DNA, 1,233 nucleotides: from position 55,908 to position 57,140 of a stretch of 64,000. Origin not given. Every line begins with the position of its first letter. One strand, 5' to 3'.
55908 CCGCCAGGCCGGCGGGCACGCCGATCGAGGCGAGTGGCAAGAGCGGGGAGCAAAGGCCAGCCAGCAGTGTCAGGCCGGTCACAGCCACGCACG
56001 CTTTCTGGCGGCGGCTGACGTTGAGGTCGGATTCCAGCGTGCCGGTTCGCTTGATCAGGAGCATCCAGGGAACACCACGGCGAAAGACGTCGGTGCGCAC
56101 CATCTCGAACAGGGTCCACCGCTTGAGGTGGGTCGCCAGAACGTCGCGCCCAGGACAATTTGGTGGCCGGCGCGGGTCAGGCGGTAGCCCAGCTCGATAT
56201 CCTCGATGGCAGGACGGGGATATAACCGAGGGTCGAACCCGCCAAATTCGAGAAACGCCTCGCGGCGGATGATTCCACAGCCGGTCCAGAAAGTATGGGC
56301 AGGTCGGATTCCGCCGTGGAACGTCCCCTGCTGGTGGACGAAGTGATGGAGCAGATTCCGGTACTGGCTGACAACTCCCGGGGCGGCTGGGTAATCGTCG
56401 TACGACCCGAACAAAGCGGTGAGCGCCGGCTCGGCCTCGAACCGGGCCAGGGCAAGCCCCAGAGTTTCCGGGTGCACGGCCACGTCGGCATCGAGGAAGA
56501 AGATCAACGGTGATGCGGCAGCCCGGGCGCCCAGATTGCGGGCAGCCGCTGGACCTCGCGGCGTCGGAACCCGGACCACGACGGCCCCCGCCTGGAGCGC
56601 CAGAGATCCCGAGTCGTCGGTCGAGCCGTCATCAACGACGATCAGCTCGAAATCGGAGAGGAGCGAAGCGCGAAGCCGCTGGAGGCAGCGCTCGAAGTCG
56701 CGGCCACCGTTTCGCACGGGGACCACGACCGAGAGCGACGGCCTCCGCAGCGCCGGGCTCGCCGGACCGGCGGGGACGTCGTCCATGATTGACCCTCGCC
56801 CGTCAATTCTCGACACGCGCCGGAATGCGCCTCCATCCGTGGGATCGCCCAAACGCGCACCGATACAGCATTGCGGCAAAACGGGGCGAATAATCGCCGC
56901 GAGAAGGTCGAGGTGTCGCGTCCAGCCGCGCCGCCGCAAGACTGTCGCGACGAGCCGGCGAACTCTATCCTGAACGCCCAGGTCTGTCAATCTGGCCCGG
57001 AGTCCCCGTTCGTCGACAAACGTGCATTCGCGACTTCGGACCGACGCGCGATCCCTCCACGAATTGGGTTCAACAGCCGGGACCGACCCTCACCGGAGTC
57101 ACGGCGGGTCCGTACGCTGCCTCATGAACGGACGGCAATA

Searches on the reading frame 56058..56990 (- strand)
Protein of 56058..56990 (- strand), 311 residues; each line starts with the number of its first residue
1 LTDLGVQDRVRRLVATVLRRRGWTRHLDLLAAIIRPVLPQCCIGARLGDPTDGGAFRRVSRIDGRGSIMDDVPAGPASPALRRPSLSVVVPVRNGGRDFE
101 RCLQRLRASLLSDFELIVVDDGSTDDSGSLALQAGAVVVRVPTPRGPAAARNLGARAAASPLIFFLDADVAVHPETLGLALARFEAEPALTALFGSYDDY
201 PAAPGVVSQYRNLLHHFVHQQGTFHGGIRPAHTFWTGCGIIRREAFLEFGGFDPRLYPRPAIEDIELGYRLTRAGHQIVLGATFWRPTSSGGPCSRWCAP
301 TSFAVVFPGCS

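Call 74: search_protein_representatives(protein=window:56058-56990:-)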
Query: 311 residues. Proteins with E-value up to 0.001 (for the whole library): 146112; up to 1e-10: 11802; up to 1e-30: 1006. The best 150 are listed.
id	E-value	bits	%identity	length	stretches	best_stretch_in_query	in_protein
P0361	4.4e-88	311.9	69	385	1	69-281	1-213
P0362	1.8e-75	270.5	33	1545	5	86-277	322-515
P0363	1.4e-67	244.6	68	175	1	144-310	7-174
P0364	2.7e-66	240.3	56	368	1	43-290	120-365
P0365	3.8e-64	233.3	64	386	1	69-263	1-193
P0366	9.6e-64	232.0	78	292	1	162-301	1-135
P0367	3.8e-63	230.0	59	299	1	69-281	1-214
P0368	2.6e-62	227.3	44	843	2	85-280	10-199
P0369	1.7e-61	224.6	55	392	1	80-281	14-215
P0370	1.7e-61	224.6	56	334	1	76-282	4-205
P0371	2.8e-61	223.9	57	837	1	78-281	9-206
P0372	6.5e-61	222.7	40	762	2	76-280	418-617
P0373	1.3e-60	221.7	58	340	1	84-280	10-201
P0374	1.8e-60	221.2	56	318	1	85-283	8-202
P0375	2.3e-60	220.9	53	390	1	83-281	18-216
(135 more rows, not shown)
